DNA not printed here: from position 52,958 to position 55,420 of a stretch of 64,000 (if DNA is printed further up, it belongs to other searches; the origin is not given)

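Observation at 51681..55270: Translationally coupled 13-heme cytochrome plus a novel cytochrome b::7-heme NapC/ImcH-like fusion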

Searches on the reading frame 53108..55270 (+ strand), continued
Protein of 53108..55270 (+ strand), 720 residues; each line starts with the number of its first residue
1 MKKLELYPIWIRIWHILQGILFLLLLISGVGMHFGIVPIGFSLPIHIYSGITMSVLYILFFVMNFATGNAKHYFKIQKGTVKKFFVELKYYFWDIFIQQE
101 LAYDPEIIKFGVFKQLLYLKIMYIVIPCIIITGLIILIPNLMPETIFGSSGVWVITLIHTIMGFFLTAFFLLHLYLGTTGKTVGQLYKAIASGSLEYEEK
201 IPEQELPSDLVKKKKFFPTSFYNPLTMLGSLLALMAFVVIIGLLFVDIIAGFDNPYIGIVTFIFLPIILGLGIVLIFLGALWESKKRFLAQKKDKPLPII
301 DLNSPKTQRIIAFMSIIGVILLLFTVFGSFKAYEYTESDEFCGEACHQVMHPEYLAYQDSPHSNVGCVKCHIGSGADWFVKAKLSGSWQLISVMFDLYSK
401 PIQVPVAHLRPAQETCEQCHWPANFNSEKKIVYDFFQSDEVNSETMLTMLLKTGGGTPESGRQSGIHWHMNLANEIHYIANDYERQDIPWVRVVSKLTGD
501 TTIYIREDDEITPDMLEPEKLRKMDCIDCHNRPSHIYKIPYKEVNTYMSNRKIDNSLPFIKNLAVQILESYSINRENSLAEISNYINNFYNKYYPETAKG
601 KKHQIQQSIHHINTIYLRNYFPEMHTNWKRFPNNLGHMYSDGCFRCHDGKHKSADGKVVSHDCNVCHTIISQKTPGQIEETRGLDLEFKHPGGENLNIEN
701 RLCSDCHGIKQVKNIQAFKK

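Call 18: find_encoding_contigs(protein=P0028, flank=8000, max_places=2)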
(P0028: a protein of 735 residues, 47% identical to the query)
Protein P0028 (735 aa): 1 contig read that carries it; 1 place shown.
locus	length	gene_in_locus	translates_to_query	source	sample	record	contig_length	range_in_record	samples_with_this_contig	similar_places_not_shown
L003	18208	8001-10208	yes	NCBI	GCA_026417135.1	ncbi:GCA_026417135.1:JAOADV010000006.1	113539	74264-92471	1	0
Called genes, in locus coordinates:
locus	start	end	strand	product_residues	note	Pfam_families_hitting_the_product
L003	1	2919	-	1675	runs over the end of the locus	PF15780:ASH (faint), PF22073:Cep192_D4 (faint), PF24798:Ig-CFAP74_4th (faint), PF24507:Ig_CFAP65_4th (faint), PF07610:DUF1573 (faint), PF12371:TMEM131_like_N (faint), PF22544:HYDIN_VesB_CFA65-like_Ig (weak)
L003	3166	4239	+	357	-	PF14522:Cytochrome_C7 (faint), PF22113:Mtrc-MtrF_II-IV_dom (faint)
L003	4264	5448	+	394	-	-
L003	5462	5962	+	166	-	PF00355:Rieske (weak)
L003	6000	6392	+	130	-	PF00034:Cytochrom_C (weak)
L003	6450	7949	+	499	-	PF09699:Paired_CXXCH_1 (faint), PF14522:Cytochrome_C7 (faint), PF22678:Cytochrom_c_NrfB-like (faint), PF14537:Cytochrom_c3_2 (weak)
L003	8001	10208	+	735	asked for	PF01292:Ni_hydr_CYTB, PF03264:Cytochrom_NNT, PF14522:Cytochrome_C7 (faint)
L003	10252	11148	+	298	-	PF02899:Phage_int_SAM_1, PF13495:Phage_int_SAM_4, PF00589:Phage_integrase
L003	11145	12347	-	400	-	PF13742:tRNA_anti_2, PF01336:tRNA_anti-codon, PF02601:Exonuc_VII_L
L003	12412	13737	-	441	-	PF05496:RuvB_N, PF00004:AAA, PF13173:AAA_14, PF14532:Sigma54_activ_2 (faint), PF16193:AAA_assoc_2, PF12002:MgsA_C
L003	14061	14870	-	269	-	PF07722:Peptidase_C26, PF00117:GATase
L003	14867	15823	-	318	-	PF19580:Exo_endo_phos_3, PF03372:Exo_endo_phos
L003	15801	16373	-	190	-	PF01569:PAP2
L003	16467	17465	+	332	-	PF00294:PfkB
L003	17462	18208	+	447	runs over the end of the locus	-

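Call 19: find_encoding_contigs(protein=P0039, flank=8000, max_places=1)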
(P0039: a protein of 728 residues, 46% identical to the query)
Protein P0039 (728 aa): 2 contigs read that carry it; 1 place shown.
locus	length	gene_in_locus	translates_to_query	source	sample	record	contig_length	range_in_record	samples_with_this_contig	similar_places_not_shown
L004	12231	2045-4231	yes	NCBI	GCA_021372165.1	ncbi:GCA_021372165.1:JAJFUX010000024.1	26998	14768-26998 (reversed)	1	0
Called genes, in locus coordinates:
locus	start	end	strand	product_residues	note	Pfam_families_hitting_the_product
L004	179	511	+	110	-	PF00034:Cytochrom_C (weak)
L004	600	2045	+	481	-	PF22678:Cytochrom_c_NrfB-like (faint), PF09699:Paired_CXXCH_1 (faint), PF14522:Cytochrome_C7 (faint), PF14537:Cytochrom_c3_2 (faint), PF22113:Mtrc-MtrF_II-IV_dom (faint)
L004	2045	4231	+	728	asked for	PF01292:Ni_hydr_CYTB, PF03264:Cytochrom_NNT, PF14522:Cytochrome_C7 (faint)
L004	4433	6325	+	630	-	PF01566:Nramp, PF00582:Usp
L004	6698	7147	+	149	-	PF03330:DPBB_1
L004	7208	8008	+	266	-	PF00813:FliP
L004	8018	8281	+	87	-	PF01313:Bac_export_3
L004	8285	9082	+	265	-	PF01311:Bac_export_1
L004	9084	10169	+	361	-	PF01312:Bac_export_2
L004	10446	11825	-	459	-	PF00091:Tubulin, PF12327:FtsZ_C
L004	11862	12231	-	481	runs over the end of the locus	PF02491:SHS2_FTSA, PF11104:PilM_2, PF06723:MreB_Mbl, PF14450:FtsA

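Call 20: find_encoding_contigs(protein=P0071, flank=8000, max_places=1)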
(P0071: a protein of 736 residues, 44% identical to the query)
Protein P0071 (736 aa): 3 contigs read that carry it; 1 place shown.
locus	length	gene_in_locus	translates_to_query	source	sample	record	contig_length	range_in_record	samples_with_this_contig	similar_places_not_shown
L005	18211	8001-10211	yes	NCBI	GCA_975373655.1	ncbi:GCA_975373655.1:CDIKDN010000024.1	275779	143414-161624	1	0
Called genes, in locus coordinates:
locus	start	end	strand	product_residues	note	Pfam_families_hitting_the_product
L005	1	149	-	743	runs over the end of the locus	PF16889:Hepar_II_III_N, PF07940:Hepar_II_III_C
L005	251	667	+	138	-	-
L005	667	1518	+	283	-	PF02517:Rce1-like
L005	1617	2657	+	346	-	PF01578:Cytochrom_C_asm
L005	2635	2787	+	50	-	PF20077:CcmD_alt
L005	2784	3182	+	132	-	PF03100:CcmE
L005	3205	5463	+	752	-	PF01578:Cytochrom_C_asm, PF16327:CcmF_C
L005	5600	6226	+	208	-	PF08534:Redoxin, PF00578:AhpC-TSA, PF00085:Thioredoxin, PF13098:Thioredoxin_2 (weak), PF13905:Thioredoxin_8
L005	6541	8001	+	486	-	PF22678:Cytochrom_c_NrfB-like (faint), PF02085:Cytochrom_CIII (faint), PF09699:Paired_CXXCH_1 (faint), PF14522:Cytochrome_C7 (faint), PF14537:Cytochrom_c3_2 (faint), PF22113:Mtrc-MtrF_II-IV_dom (faint)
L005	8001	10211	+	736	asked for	PF01292:Ni_hydr_CYTB, PF03264:Cytochrom_NNT (weak), PF14522:Cytochrome_C7 (faint)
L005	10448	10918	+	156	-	PF22381:Staph_reg_Sar_Rot (weak), PF12802:MarR_2, PF01047:MarR, PF13412:HTH_24 (faint)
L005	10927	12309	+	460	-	PF02085:Cytochrom_CIII (faint), PF14522:Cytochrome_C7 (faint)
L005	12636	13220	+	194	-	PF14522:Cytochrome_C7 (faint), PF14537:Cytochrom_c3_2 (faint), PF22113:Mtrc-MtrF_II-IV_dom (weak), PF09699:Paired_CXXCH_1 (faint), PF13435:Cytochrome_C554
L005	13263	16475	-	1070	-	PF25778:DUF7948 (faint), PF06739:SBBP (weak), PF18962:Por_Secre_tail (weak)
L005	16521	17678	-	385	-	-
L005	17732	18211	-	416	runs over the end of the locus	PF01875:Memo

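Call 21: find_encoding_contigs(protein=P0083, flank=8000, max_places=1)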
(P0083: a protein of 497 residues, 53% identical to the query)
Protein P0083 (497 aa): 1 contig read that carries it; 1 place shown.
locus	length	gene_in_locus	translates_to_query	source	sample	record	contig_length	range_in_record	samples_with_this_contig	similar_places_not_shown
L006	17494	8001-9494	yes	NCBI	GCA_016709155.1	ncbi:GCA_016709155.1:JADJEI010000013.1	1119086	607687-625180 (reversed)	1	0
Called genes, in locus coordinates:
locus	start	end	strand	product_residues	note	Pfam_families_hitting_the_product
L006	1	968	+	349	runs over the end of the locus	PF01118:Semialdhyde_dh, PF02774:Semialdhyde_dhC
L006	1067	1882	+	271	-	PF03807:F420_oxidored, PF14748:P5CR_dimer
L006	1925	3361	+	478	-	PF13188:PAS_8 (faint), PF00989:PAS, PF08448:PAS_4, PF08447:PAS_3 (weak), PF13426:PAS_9, PF00512:HisKA, PF02518:HATPase_c, PF14501:HATPase_c_5 (weak)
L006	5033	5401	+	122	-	-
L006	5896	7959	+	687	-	PF02085:Cytochrom_CIII (faint), PF14522:Cytochrome_C7 (faint), PF14537:Cytochrom_c3_2 (faint), PF09699:Paired_CXXCH_1 (faint), PF14358:DUF4405 (faint), PF01292:Ni_hydr_CYTB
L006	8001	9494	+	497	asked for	PF03264:Cytochrom_NNT, PF14522:Cytochrome_C7 (faint), PF14537:Cytochrom_c3_2 (faint)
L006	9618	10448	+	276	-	PF01734:Patatin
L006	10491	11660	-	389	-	PF12704:MacB_PCD, PF02687:FtsX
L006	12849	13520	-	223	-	PF00005:ABC_tran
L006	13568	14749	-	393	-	PF25917:BSH_RND (weak), PF25973:BSH_CzcB (weak), PF25876:HH_MFP_RND (weak), PF25954:Beta-barrel_RND_2, PF25967:RND-MFP_C (weak), PF25975:CzcB_C (weak), PF25989:YknX_C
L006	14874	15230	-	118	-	-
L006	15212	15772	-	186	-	-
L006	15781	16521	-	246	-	-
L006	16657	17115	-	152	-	-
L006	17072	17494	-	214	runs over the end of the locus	PF13860:FlgD_ig (faint)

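Call 23: predict_structure(alignment_id=A1)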
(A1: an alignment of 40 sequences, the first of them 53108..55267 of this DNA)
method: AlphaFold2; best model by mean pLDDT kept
length: 720 residues; sequences in the alignment: 40
mean_pLDDT: 69.1   pTM: 0.51
mean pLDDT of the five models: 69.1, 66.1, 65.8, 61.4, 58.5
residues with pLDDT >= 90: 57; 70-90: 290; 50-70: 300; < 50: 73
segments of 3 or more residues with pLDDT < 50: 94-98, 146-149, 177-182, 199-217, 291-305, 386-388, 712-720
pLDDT, mean of each block of 10 residues (from residue 1): 63 79 83 62 81 86 74 60 70 51 54 71 82 73 51 70 75 54 58 59 37 44 72 81 72 58 71 72 56 42 48 60 54 59 62 64 68 57 51 52 54 67 73 83 86 73 75 85 75 88 85 85 74 64 89 94 90 78 95 95 96 87 66 61 59 76 71 82 71 60 68 39
secondary structure, 60 per line:
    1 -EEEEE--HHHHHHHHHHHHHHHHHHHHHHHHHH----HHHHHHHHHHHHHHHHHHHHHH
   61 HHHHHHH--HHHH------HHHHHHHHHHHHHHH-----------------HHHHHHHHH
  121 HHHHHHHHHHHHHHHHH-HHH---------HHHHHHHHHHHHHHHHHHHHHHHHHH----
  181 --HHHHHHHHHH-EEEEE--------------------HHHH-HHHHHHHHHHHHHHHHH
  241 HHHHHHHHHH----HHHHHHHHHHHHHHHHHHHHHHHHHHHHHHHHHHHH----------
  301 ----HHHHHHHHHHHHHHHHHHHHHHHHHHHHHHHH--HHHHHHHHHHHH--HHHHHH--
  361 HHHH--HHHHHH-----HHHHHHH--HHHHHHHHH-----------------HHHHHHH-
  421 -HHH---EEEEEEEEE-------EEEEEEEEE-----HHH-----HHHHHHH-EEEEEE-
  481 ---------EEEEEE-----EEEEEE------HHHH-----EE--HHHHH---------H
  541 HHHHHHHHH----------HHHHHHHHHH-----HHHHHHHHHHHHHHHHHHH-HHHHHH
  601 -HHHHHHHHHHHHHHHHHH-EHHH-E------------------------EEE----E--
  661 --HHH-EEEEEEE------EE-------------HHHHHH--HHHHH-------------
elements in order (helices of 4 or more, strands of 3 or more residues): E2-6 H9-34 H39-67 H70-73 H80-94 H112-137 H151-176 H183-192 E194-198 H219-222 H224-250 H255-290 H305-336 H339-350 H353-358 H361-364 H367-372 H378-384 H387-395 H413-419 E428-436 E444-452 H466-472 E474-479 E490-495 E501-506 H513-516 H526-530 H540-549 H560-569 H575-593 H595-600 H602-619 E651-653 E667-673 H695-700 H703-707

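Call 29: find_related_loci(query=A1, collection=genome_contigs, flank=10000)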
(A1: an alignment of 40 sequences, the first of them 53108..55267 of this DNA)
Query A1 (720 aa) in genome_contigs; peptide patterns used: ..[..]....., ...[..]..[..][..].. (x = any residue, [..] = any of these).
600 stretches matched a pattern (row limit reached: there are more); 592 encode a relative of the query (tblastn E <= 1e-3); the best 80 are kept; 80 distinct loci.
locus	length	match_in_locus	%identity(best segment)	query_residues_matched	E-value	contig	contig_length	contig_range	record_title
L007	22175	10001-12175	48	1-715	0e+0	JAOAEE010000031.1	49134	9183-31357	MAG: Ignavibacteria bacterium isolate SKW251 k141_237940, whole genome shotgun sequence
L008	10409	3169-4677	52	211-714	8e-174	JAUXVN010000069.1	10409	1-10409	MAG: Ignavibacteria bacterium isolate C15_concoct.bin.94 C15_k141_83557, whole genome shotgun sequence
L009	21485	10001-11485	50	214-709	4e-172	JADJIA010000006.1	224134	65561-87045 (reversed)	MAG: Ignavibacteriales bacterium isolate Ega_18-Q3-R5-49_BATAC.76 tig00002364-10-2263210, whole genome shotgun sequence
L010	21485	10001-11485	52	213-710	2e-171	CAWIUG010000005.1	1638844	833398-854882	MAG: uncultured Bacteroidetes bacterium isolate MFD01721.bin.1.137 genome assembly, contig: contig_16827, whole genome s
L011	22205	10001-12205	39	12-711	8e-171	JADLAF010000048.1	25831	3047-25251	MAG: Ignavibacteriaceae bacterium isolate SJ115 c_000000244198, whole genome shotgun sequence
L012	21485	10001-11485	51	214-709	4e-169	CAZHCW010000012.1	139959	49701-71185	MAG TPA_asm: uncultured Ignavibacteriaceae bacterium isolate binchicken_co269_63 genome assembly, contig: NODE_124_lengt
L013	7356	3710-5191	49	214-708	9e-170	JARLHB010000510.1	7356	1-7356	MAG: Ignavibacteriaceae bacterium isolate MAG_BO79 MetaBAT2_Bin_79_Oxic_k141_2299716, whole genome shotgun sequence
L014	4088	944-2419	49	217-711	1e-174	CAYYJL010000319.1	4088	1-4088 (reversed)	MAG TPA_asm: uncultured Ignavibacteriaceae bacterium isolate SRP287453_co1_288 genome assembly, contig: NODE_44200_lengt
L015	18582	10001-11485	49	213-708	8e-164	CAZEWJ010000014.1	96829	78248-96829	MAG TPA_asm: uncultured Ignavibacteriaceae bacterium isolate SRP136066_co1_204 genome assembly, contig: NODE_116_length_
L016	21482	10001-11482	49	214-707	2e-163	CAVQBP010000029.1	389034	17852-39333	MAG: uncultured Bacteroidetes bacterium isolate MFD02923.bin.1.10 genome assembly, contig: contig_9726, whole genome sho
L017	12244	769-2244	49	214-707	9e-163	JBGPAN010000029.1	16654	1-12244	MAG: Bacteroidota bacterium isolate OBJ_0618_130150_128 k141_7813809_length_16654_cov_12.0000, whole genome shotgun sequ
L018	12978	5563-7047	49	212-707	1e-161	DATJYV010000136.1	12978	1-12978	MAG TPA_asm: Bacteroidota bacterium isolate SMAG_U15161 k141_131877, whole genome shotgun sequence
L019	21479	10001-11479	48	214-707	7e-160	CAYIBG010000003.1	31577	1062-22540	MAG TPA_asm: uncultured Ignavibacteriaceae bacterium isolate ERP119705_co1_736 genome assembly, contig: NODE_1320_length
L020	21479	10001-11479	49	214-707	4e-159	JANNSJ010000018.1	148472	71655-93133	MAG: Bacteroidota bacterium isolate SOY_31_metabat_225 SOY_31_k141_1248112, whole genome shotgun sequence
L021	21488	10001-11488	47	214-710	5e-159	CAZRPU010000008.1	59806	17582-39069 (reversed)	MAG TPA_asm: uncultured Ignavibacteriaceae bacterium isolate SRP237561_co1_256 genome assembly, contig: NODE_669_length_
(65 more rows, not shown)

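Call 32: search_protein_representatives(protein=window:53108-55267:+)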
Query: 720 residues. Proteins with E-value up to 0.001 (for the whole library): 3582; up to 1e-10: 1998; up to 1e-30: 666. The best 150 are listed.
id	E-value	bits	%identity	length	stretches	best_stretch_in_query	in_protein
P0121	6.1e-201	686.1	42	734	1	1-709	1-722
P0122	1.3e-163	562.7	50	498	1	215-709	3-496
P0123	1.8e-145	502.8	46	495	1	220-707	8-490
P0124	3.1e-134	465.6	44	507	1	222-707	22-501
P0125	1.1e-133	463.7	42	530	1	218-709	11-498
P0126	1.1e-128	447.3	44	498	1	223-707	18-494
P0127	3.4e-126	439.0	40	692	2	221-708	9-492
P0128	2.0e-125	436.5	43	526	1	226-708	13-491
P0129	3.7e-125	435.6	42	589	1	217-678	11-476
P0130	1.8e-124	433.3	44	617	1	222-677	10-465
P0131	1.2e-121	424.0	39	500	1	217-708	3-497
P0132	1.3e-121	423.9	40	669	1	220-707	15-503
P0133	2.5e-120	419.6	50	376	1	350-714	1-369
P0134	1.5e-118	413.7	38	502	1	217-707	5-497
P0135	2.4e-118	413.1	38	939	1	215-707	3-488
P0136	6.5e-118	411.6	39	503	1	212-707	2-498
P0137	1.6e-117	410.3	39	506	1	219-709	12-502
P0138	5.5e-117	408.6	39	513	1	213-710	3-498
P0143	8.3e-113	394.8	37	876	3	216-682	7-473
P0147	3.3e-111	389.5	38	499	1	208-707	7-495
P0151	1.3e-110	387.5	39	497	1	219-707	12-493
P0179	4.1e-97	342.9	36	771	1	220-708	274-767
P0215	2.4e-89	317.2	36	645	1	204-668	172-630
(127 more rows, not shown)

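Call 35: list_cluster_members(proteins=[P0138, P0136, P0137, P0134, P0131, P0147, P0151, P0121, P0179, P0215])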
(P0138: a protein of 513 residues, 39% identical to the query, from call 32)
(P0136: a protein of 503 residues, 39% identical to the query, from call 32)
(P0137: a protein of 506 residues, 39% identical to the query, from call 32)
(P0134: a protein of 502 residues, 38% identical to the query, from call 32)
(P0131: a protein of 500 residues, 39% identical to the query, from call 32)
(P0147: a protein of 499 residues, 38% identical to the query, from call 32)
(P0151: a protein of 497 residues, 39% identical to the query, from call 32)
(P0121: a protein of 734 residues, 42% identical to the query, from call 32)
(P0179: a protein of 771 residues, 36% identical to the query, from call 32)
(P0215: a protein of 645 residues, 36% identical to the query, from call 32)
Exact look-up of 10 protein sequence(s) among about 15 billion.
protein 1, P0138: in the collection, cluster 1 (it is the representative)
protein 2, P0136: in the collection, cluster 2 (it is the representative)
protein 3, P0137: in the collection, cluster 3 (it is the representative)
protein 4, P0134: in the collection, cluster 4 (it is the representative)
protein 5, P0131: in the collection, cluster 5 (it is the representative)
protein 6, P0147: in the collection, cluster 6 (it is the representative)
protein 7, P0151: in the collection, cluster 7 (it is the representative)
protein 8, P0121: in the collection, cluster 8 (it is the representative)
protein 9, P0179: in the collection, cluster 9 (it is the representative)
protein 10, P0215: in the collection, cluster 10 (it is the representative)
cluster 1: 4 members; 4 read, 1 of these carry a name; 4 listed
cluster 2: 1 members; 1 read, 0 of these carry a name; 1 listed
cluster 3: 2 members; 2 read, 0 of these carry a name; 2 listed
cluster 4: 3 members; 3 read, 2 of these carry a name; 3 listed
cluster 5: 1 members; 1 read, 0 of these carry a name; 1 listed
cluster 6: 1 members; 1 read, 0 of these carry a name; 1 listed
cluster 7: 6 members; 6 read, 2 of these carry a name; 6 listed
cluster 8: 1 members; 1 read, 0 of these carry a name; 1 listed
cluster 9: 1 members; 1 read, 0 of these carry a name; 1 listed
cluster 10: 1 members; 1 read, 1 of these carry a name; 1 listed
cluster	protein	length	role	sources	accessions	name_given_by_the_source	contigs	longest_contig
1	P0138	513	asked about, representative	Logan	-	-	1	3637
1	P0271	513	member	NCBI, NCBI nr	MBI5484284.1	MAG: NapC/NirT family cytochrome c [Deltaproteobacteria bacterium] | NapC/NirT family cytochrome c [Deltaproteobacteria bacterium]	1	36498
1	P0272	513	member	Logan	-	-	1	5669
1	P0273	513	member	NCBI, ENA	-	-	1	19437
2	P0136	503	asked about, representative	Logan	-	-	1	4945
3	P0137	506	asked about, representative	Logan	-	-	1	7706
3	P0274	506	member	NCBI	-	-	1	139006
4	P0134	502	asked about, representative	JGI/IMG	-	nitrate/TMAO reductase-like tetraheme cytochrome c subunit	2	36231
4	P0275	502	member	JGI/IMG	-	nitrate/TMAO reductase-like tetraheme cytochrome c subunit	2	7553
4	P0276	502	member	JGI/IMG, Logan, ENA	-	-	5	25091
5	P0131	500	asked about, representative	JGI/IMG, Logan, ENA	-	-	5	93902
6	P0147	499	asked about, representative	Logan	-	-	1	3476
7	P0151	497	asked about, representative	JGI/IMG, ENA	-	-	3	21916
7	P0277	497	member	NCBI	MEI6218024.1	MAG: NapC/NirT family cytochrome c [bacterium]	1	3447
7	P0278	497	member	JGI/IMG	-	NapC/NirT cytochrome c family, N-terminal region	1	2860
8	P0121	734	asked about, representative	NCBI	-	-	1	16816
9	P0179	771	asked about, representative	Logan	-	-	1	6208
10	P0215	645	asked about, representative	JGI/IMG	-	O-acetyl-ADP-ribose deacetylase (regulator of RNase III)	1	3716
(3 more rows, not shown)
